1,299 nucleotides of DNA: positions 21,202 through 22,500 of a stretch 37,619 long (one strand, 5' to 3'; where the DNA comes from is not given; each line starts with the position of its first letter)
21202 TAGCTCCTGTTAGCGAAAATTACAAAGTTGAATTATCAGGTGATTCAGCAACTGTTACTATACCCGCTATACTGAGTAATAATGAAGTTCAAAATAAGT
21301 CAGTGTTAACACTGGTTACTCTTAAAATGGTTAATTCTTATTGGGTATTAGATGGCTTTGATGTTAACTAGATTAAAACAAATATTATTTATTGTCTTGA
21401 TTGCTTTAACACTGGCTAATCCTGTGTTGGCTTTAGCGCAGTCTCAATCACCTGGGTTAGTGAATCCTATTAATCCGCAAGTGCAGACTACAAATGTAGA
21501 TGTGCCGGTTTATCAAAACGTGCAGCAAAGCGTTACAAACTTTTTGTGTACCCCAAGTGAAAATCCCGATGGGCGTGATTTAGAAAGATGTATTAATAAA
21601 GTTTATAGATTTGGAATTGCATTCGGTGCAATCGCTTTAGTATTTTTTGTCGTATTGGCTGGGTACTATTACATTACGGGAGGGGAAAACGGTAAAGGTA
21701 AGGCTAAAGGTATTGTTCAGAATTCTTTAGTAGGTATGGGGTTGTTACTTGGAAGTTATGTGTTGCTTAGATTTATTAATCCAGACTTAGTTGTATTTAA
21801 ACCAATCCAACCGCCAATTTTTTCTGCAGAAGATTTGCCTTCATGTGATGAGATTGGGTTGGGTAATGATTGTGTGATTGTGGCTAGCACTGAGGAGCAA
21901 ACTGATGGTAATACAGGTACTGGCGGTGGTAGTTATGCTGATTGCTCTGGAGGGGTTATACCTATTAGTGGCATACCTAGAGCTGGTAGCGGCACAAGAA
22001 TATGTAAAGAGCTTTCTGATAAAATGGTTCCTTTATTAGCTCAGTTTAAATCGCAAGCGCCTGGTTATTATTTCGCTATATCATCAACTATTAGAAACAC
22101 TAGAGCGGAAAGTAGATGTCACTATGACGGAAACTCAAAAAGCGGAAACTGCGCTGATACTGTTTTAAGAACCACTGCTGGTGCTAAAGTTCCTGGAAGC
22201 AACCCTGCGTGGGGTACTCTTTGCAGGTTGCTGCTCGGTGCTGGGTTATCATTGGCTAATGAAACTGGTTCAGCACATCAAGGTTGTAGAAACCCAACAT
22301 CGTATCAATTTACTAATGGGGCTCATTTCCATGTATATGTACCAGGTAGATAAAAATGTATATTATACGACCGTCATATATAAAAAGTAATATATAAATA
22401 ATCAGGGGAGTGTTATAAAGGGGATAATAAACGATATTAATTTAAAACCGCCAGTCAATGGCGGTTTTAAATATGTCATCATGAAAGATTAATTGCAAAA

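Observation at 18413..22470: Four-gene, translationally coupled peptidoglycan-hydrolase operon with two hydrolases tethered to pilin-like membrane hairpins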

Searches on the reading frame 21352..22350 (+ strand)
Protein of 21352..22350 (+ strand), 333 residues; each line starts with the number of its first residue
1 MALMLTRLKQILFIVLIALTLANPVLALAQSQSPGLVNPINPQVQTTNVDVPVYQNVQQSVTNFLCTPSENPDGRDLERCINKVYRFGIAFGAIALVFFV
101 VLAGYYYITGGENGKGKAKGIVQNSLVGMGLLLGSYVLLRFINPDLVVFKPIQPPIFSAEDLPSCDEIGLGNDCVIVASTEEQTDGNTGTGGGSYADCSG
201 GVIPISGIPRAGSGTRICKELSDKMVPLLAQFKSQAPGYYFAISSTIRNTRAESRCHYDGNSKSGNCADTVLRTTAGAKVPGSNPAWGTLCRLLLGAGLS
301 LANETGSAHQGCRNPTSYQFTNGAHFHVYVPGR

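Call 4: search_protein_families(library=pfam, proteins=[window:21352-22350:+], max_evalue=1)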
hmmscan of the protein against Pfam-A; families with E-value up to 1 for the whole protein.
window:21352-22350:+ (333 aa): 1 family
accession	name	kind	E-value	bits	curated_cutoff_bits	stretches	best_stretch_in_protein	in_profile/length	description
PF18895.5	T4SS_pilin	-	0.021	15.3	26.6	1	87-137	16-66/71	Type IV secretion system pilin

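Call 5: search_protein_families(library=ncbifam, proteins=[window:21352-22350:+], max_evalue=1)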
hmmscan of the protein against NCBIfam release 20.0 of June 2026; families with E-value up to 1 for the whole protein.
window:21352-22350:+ (333 aa): 0 families

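Call 9: search_solved_structures(query=window:21352-22350:+, max_evalue=10, show_alignments=2)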
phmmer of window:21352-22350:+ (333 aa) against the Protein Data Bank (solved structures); distinct sequences matched with E-value up to 10: 0.

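Call 11: find_homologous_proteins(query=window:21352-22350:+)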
Query window:21352-22350:+ (333 aa): 182 proteins with E <= 0.001 among 4964 candidates; the best 120 are listed.
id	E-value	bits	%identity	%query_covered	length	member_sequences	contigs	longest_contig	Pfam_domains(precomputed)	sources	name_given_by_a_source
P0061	1.2e-222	756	100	100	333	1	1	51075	-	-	-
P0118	2.0e-139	483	65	98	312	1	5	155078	-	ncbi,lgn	-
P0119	1.0e-136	474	65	98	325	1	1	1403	-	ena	-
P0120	6.9e-136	471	69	87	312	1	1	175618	-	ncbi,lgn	-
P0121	2.2e-135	469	63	98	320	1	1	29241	-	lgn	-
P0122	3.5e-128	446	63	95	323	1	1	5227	-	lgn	-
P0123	1.2e-126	441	62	98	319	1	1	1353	-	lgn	-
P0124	2.7e-117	410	57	98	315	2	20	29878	-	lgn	-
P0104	7.8e-96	339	53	97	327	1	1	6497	-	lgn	-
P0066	3.9e-93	330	52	98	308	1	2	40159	-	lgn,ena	-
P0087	7.0e-91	323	50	99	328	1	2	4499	-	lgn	-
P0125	4.8e-85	304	50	98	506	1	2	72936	-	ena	-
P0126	1.9e-81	292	50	86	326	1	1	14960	-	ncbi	-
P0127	6.1e-81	290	46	97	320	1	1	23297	-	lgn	-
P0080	1.1e-80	290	48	98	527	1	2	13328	-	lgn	-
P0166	2.5e-59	219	60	52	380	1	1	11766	-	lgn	-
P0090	8.4e-59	218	59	52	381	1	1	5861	PF18895.6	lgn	-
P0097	8.7e-50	188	54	52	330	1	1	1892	-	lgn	-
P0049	6.1e-48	182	52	52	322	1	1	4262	-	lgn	-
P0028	7.3e-48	182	51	52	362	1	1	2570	-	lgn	-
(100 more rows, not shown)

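Call 34: predict_structure(alignment_id=A2)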
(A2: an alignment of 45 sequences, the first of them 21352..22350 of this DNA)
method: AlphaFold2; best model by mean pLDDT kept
length: 333 residues; sequences in the alignment: 45
mean_pLDDT: 81.3   pTM: 0.48
mean pLDDT of the five models: 81.3, 80.6, 78.5, 78.4, 78.2
residues with pLDDT >= 90: 183; 70-90: 59; 50-70: 41; < 50: 50
segments of 3 or more residues with pLDDT < 50: 28-38, 40-52, 153-158, 174-191
pLDDT, mean of each block of 10 residues (from residue 1): 80 89 56 45 45 54 64 77 84 94 96 95 95 90 77 51 68 51 40 83 98 95 98 98 96 93 97 98 98 96 96 93 96 87
secondary structure, 60 per line:
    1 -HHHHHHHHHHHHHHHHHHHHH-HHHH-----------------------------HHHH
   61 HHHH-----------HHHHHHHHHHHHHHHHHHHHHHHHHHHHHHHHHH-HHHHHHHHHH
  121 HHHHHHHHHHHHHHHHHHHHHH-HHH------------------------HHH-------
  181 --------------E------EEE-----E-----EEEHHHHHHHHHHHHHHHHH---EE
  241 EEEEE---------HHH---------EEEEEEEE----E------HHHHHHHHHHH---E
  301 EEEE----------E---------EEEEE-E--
elements in order: H2-22 H24-27 H57-64 H76-109 H111-142 E202-204 E216-218 H219-235 E239-245 E267-274 H286-296 E300-304 E325-329

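Call 37: fold_search(model_id=the predicted structure, library=pdb)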
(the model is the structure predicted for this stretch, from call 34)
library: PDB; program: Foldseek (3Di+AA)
matches with E <= 10: 218; with E <= 0.001: 7
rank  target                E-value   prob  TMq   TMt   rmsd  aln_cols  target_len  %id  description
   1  2wg4_A                3.6e-04  1.00  0.27  0.57   5.3       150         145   17  Crystal structure of the complex between human hedgehog-interacting protein HIP and sonic hedgehog without calcium (released 2009-06-30)
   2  3m1n_B                5.2e-04  1.00  0.26  0.49   3.6       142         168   16  Crystal structure of Human Sonic Hedgehog N-terminal domain (released 2010-03-16)
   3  3n1o_B                6.6e-04  1.00  0.28  0.58   4.8       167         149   16  Crystal structure of IhhN (released 2010-06-02)
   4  2ibg_E                7.0e-04  1.00  0.26  0.57   3.5       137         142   13  Crystal Structure of Hedgehog Bound to the FNIII Domains of Ihog (released 2006-10-24)
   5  4c4m_A                7.0e-04  1.00  0.27  0.55   4.7       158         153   15  Crystal structure of the Sonic Hedgehog-chondroitin-4-sulphate complex (released 2013-10-02)
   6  6e1h_C                9.4e-04  1.00  0.26  0.50   3.5       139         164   17  Structure of 2:1 human Ptch1-Shh-N complex (released 2018-08-29)
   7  6dmy_B                9.4e-04  1.00  0.24  0.49   3.6       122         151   17  Cryo-EM structure of human Ptch1 and ShhN complex (released 2018-07-11)
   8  2ibg_H                1.1e-03  1.00  0.25  0.56   3.8       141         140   14  Crystal Structure of Hedgehog Bound to the FNIII Domains of Ihog (released 2006-10-24)
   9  3k7j                  1.3e-03  1.00  0.26  0.54   3.6       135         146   16  Crystal structure of the D100E mutant of the Indian Hedgehog N-terminal signalling domain (released 2011-01-26)
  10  2ibg_G                1.3e-03  1.00  0.26  0.59   4.0       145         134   13  Crystal Structure of Hedgehog Bound to the FNIII Domains of Ihog (released 2006-10-24)
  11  4c4n_A                1.5e-03  1.00  0.27  0.55   3.7       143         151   16  Crystal structure of the Sonic Hedgehog-heparin complex (released 2013-10-02)
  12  3n1g_A                1.6e-03  1.00  0.28  0.56   4.6       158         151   14  Crystal structure of DhhN bound to BOCFn3 (released 2010-06-02)
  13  3ho5_H                1.7e-03  1.00  0.26  0.53   3.5       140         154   16  Crystal structure of Hedgehog-interacting protein (HHIP) and Sonic hedgehog (SHH) complex (released 2009-06-23)
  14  7rpk_H                1.9e-03  1.00  0.27  0.56   3.5       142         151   16  Cryo-EM structure of murine Dispatched in complex with Sonic hedgehog (released 2021-10-27)
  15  3mxw_A                1.9e-03  1.00  0.26  0.53   3.5       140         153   16  Crystal structure Sonic hedgehog bound to the 5E1 fab fragment (released 2010-05-26)
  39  4jid_A                6.0e-02  0.92  0.27  0.43   6.8       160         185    9  Crystal structure of BaLdcB / VanY-like L,D-carboxypeptidase Zinc(II)-free (released 2013-04-03)
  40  4mph_A                7.2e-02  0.92  0.26  0.44   6.2       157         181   10  Crystal structure of BaLdcB / VanY-like L,D-carboxypeptidase Zinc(II)-bound (released 2013-09-25)
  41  4mph_B                9.7e-02  0.89  0.26  0.44   6.6       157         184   10  Crystal structure of BaLdcB / VanY-like L,D-carboxypeptidase Zinc(II)-bound (released 2013-09-25)
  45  4jid_B                2.0e-01  0.80  0.27  0.46   5.9       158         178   10  Crystal structure of BaLdcB / VanY-like L,D-carboxypeptidase Zinc(II)-free (released 2013-04-03)
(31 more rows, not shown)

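Call 41: search_protein_families(library=pfam, proteins=[P0166, P0125], max_evalue=0.05)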
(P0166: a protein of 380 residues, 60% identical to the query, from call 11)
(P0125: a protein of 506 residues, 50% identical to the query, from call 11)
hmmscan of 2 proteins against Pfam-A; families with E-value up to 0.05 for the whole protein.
P0166 (380 aa): 2 families
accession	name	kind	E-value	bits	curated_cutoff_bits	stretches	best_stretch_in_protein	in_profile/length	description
PF04956.18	TrbC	-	0.0027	18.3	27.9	1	62-135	23-92/98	TrbC/VIRB2 pilin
PF18895.5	T4SS_pilin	-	0.0036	17.8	26.6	1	87-141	18-71/71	Type IV secretion system pilin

P0125 (506 aa): 3 families
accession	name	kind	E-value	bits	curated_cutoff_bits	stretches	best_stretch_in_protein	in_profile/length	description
PF14218.11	COP23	-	0.0096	16.1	27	1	174-242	20-86/138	Circadian oscillating protein COP23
PF03645.18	Tctex-1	-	0.016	15.9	22.8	1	194-234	26-67/95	Tctex-1 family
PF18895.5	T4SS_pilin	-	0.016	15.7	26.6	1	73-119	19-64/71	Type IV secretion system pilin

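Call 47: find_related_loci(query=window:21352-22350:+, collection=genome_contigs, flank=10000)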
Query window:21352-22350:+ (333 aa) in genome_contigs; peptide patterns used: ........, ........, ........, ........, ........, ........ (x = any residue, [..] = any of these).
93 stretches matched a pattern, but none encodes a relative of the query by tblastn (E <= 1e-3).

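Call 48: find_related_loci(query=A2, collection=genome_contigs, flank=10000)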
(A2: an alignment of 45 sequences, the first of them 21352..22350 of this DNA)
Query A2 (333 aa) in genome_contigs; peptide patterns used: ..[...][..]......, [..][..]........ (x = any residue, [..] = any of these).
116 stretches matched a pattern; 49 encode a relative of the query (tblastn E <= 1e-3); 45 distinct loci.
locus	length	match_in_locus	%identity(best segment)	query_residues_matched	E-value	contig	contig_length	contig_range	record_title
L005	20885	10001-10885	69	42-331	8e-140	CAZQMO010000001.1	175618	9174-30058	MAG TPA_asm: uncultured Candidatus Saccharibacteria bacterium isolate binchicken_co242_277 genome assembly, contig: NODE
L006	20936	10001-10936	65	8-333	3e-132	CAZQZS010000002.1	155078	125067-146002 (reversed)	MAG TPA_asm: uncultured Candidatus Saccharibacteria bacterium isolate binchicken_co179_18 genome assembly, contig: NODE_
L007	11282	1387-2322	62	9-333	2e-123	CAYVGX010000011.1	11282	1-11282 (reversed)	MAG TPA_asm: uncultured Candidatus Saccharibacteria bacterium isolate SRP135725_co1_95 genome assembly, contig: NODE_806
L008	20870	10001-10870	46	12-330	1e-83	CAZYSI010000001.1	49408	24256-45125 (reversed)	MAG TPA_asm: uncultured Candidatus Saccharibacteria bacterium isolate binchicken_co326_102 genome assembly, contig: NODE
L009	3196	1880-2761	44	8-333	5e-78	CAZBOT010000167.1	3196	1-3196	MAG TPA_asm: uncultured Candidatus Saccharibacteria bacterium isolate SRP329715_co1_191 genome assembly, contig: NODE_50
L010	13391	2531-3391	47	23-332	1e-76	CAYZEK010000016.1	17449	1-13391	MAG TPA_asm: uncultured Candidatus Saccharibacteria bacterium isolate binchicken_co245_329 genome assembly, contig: NODE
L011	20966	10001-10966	43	4-330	2e-76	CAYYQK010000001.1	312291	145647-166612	MAG TPA_asm: uncultured Candidatus Saccharibacteria bacterium isolate binchicken_co326_164 genome assembly, contig: NODE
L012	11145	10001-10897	44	14-328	2e-74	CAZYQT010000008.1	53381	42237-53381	MAG TPA_asm: uncultured Candidatus Saccharibacteria bacterium isolate SRP192515_co1_368 genome assembly, contig: NODE_42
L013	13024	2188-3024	47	45-328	2e-72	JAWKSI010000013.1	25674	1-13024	MAG: Candidatus Doudnabacteria bacterium isolate ABC2.18 ABC2.18.fa-13, whole genome shotgun sequence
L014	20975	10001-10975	40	5-328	1e-69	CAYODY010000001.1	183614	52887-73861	MAG TPA_asm: uncultured Candidatus Saccharibacteria bacterium isolate SRP286056_co2_146 genome assembly, contig: NODE_54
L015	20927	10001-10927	41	1-330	1e-67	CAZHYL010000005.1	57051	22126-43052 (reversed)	MAG TPA_asm: uncultured Candidatus Saccharibacteria bacterium isolate binchicken_co347_150 genome assembly, contig: NODE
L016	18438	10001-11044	38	3-333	2e-63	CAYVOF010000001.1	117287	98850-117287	MAG TPA_asm: uncultured Candidatus Saccharibacteria bacterium isolate SRP192515_co2_194 genome assembly, contig: NODE_90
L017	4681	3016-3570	56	3-199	6e-63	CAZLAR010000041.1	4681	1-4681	MAG TPA_asm: uncultured Candidatus Saccharibacteria bacterium isolate SRP192515_co2_181 genome assembly, contig: NODE_17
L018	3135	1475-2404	39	9-328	2e-61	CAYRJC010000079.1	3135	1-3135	MAG TPA_asm: uncultured Candidatus Saccharibacteria bacterium isolate SRP189682_co2_359 genome assembly, contig: NODE_85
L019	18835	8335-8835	58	5-176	4e-61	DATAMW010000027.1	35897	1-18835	MAG TPA_asm: Patescibacteria group bacterium isolate SMAG_U7001 k141_212424, whole genome shotgun sequence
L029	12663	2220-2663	31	3-154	2e-15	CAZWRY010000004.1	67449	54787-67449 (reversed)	MAG TPA_asm: uncultured Bdellovibrionales bacterium isolate binchicken_co27_254 genome assembly, contig: NODE_666_length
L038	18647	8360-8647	32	75-163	5e-8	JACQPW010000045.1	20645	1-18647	MAG: Candidatus Kerfeldbacteria bacterium isolate NC_groundwater_1317_Ag_S-0.2um_47_26 S_p2_S4_coassembly_k141_1630809,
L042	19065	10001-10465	25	23-170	2e-6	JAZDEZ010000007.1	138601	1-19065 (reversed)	MAG: Patescibacteria group bacterium isolate MEGAHIT-group-0.176 k141_14148432, whole genome shotgun sequence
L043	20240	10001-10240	33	81-153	3e-6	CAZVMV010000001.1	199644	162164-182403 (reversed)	MAG TPA_asm: uncultured Gammaproteobacteria bacterium isolate SRP173033_co2_263 genome assembly, contig: NODE_16_length_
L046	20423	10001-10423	26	1-146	3e-7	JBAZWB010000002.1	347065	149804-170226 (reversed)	MAG: Patescibacteria group bacterium isolate SO_2017_GW1_267 NODE_224_length_347065_cov_3.428541_OW334_2017, whole genom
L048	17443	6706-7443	21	11-286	4e-5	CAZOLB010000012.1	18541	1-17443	MAG TPA_asm: uncultured Gammaproteobacteria bacterium isolate SRP098346_co1_19 genome assembly, contig: NODE_2978_length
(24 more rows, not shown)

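Call 55: search_protein_families(library=pfam, proteins=[L043:4725-6011:+, L043:6016-6438:+, L043:6453-7145:+, L043:7151-9043:+, L043:9077-9673:+, L043:9686-10699:+, L043:10712-11980:+, L043:11996-13372:+, L043:13421-14785:+, L046:12305-13660:+], max_evalue=0.01)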
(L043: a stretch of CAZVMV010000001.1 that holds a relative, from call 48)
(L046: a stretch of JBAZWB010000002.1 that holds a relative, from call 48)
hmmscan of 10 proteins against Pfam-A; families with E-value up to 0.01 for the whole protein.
L043:4725-6011:+ (429 aa): 0 families

L043:6016-6438:+ (141 aa): 2 families
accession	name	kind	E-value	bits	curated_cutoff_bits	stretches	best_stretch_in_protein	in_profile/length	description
PF12666.12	PrgI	-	5.2e-07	30.6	27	1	11-85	8-86/91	PrgI family protein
PF12648.12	TcpE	-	0.0068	17.3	29.9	1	18-86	22-92/100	TcpE family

L043:6453-7145:+ (231 aa): 1 family
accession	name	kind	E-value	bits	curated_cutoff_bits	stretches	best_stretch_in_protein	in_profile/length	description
PF11130.14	TraC_F_IV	-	0.0019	17.8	28.1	1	37-216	19-174/375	TraC protein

L043:7151-9043:+ (631 aa): 4 families
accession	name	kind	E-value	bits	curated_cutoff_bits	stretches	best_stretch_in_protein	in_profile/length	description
PF19044.6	P-loop_TraG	-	2.7e-28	99.2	25.8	1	270-574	27-344/413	TraG P-loop domain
PF12846.13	AAA_10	-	8.7e-10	38.6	27.5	1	271-536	20-293/362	AAA-like domain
PF01935.23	DUF87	-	2.5e-07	31.4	23.2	1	277-340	28-93/220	Helicase HerA, central domain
PF11130.14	TraC_F_IV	-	0.0014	18.2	28.1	1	119-218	274-373/375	TraC protein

L043:9077-9673:+ (199 aa): 1 family
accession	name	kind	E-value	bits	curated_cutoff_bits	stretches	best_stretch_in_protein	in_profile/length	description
PF14155.11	DUF4307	-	0.0037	17.6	27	1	8-65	2-60/111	Domain of unknown function (DUF4307)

L043:9686-10699:+ (338 aa): 1 family
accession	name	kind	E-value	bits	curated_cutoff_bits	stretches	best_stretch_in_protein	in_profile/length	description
PF18895.5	T4SS_pilin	-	9.5e-08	32.4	26.6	1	105-169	8-71/71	Type IV secretion system pilin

L043:10712-11980:+ (423 aa): 1 family
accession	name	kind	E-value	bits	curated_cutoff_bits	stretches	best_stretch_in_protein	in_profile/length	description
PF04053.20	B-prop_COPA_B_2nd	-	0.0031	17.5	57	0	139-202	59-124/248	COPA/B second beta-propeller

L043:11996-13372:+ (459 aa): 2 families
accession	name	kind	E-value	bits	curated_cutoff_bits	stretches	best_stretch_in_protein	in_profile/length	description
PF01464.25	SLT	-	1.6e-13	50.6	21.3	1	284-411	7-101/117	Transglycosylase SLT domain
PF18895.5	T4SS_pilin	-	1.4e-07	31.9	26.6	1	137-197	3-62/71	Type IV secretion system pilin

L043:13421-14785:+ (455 aa): 9 families
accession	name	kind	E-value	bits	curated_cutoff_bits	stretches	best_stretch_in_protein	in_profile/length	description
PF06745.19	ATPase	-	1.5e-14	54.4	26.6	1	75-150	2-78/231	KaiC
PF13481.12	AAA_25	-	2.1e-13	50.8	27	1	82-223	23-194/195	AAA domain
PF18073.7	Zn_ribbon_LapB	-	9.7e-09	35.2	25.7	1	16-43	1-28/28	Rubredoxin metal binding domain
PF03796.21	DnaB_C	-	2.1e-06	27.7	27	1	74-139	2-67/255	DnaB-like helicase C terminal domain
PF13541.12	ChlI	-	9e-06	26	27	1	344-429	33-119/121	Subunit ChlI of Mg-chelatase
PF05362.19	Lon_C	-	4.9e-05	23.4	21.1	1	351-433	91-177/205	Lon protease (S16) C-terminal proteolytic domain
PF25199.1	nSTAND_NTPase5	-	0.003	17.8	34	1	92-164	41-112/145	Novel STAND NTPase 5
PF00004.35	AAA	-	0.0038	18.1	21.2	1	96-208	2-94/131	ATPase family associated with various cellular activities (AAA)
PF07088.17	GvpD_P-loop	-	0.0084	16.5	24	0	158-246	92-177/189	GvpD gas vesicle protein, P-loop domain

L046:12305-13660:+ (452 aa): 2 families
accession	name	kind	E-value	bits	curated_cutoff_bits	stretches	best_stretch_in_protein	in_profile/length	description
PF01464.25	SLT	-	3.5e-21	75.4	21.3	1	286-408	2-99/117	Transglycosylase SLT domain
PF18895.5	T4SS_pilin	-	3e-08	34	26.6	1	158-217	4-62/71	Type IV secretion system pilin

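Call 71: search_protein_families(library=pfam, alignment_id=A6, max_evalue=0.001)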
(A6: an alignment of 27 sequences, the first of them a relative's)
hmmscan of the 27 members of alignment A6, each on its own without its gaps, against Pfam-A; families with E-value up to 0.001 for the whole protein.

A. member 1, L043:9686-10699:+ (338 aa): 1 family
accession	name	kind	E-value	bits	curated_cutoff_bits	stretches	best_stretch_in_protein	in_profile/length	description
PF18895.5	T4SS_pilin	-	9.5e-08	32.4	26.6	1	105-169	8-71/71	Type IV secretion system pilin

B. families by the number of members that match (of 27 scanned): 7 families
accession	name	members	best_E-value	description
PF18895.5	T4SS_pilin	26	3.7e-11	Type IV secretion system pilin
PF01464.25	SLT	4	3.5e-21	Transglycosylase SLT domain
PF01427.22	Peptidase_M15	3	1.6e-06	D-ala-D-ala dipeptidase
PF02557.22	VanY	2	3.8e-06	D-alanyl-D-alanine carboxypeptidase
PF21827.1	New_glue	2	0.00036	New glue protein family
PF01551.29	Peptidase_M23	1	2.3e-17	Peptidase family M23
PF07444.16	Ycf66_N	1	0.00072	Ycf66 protein N-terminus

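Call 98: fold_search(model_id=the predicted structure, library=viral)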
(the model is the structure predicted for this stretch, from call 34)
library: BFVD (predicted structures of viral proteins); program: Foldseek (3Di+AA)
matches with E <= 10: 502; with E <= 0.001: 0
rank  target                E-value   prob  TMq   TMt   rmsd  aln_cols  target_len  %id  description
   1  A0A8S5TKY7            9.0e-02  0.30  0.18  0.17  15.4       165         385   16  Peptidase [Podoviridae sp. ctz6O13]
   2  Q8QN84                1.2e-01  0.54  0.17  0.23  21.5       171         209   12  EsV-1-205 [Ectocarpus siliculosus virus 1 (isolate New Zealand/Kaikoura/1988)]
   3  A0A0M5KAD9            1.6e-01  0.10  0.16  0.12  25.3       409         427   10  (no name in the UniProt tables at hand)
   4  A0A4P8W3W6            3.2e-01  0.35  0.15  0.13  18.6       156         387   10  (no name in the UniProt tables at hand)
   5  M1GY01                3.3e-01  0.14  0.12  0.13  25.2       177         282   11  Replicase polyprotein 1a (Fragment) [Paramecium bursaria Chlorella virus CVA-1]
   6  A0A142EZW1            3.6e-01  0.21  0.15  0.25  22.2       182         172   14  (no name in the UniProt tables at hand)
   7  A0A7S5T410            4.2e-01  0.08  0.14  0.12  27.0       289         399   11  (no name in the UniProt tables at hand)
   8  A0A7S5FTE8            4.8e-01  0.25  0.19  0.21  21.4       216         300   11  (no name in the UniProt tables at hand)
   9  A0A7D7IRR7            5.7e-01  0.30  0.16  0.29  16.7       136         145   12  (no name in the UniProt tables at hand)
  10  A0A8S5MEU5            6.1e-01  0.09  0.18  0.13  20.9       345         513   12  Dlp-2, four-helix bundle, metal transport.46A [Siphoviridae sp. ctYh54]
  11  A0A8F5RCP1            6.4e-01  0.23  0.13  0.22  18.3       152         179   16  DNA pilot protein [Microvirus mar17]
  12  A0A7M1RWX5            6.4e-01  0.04  0.15  0.09  23.6       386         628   10  Uncharacterized protein [uncultured phage cr118_1]
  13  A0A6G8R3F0            7.3e-01  0.20  0.13  0.32  10.7       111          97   14  Uncharacterized protein [Streptomyces phage Muntaha]
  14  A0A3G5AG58            7.7e-01  0.21  0.16  0.28  23.1       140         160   14  Uncharacterized protein [Solumvirus sp.]
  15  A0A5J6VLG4            8.2e-01  0.38  0.16  0.26  12.2       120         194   12  Uncharacterized protein [Megaviridae environmental sample]
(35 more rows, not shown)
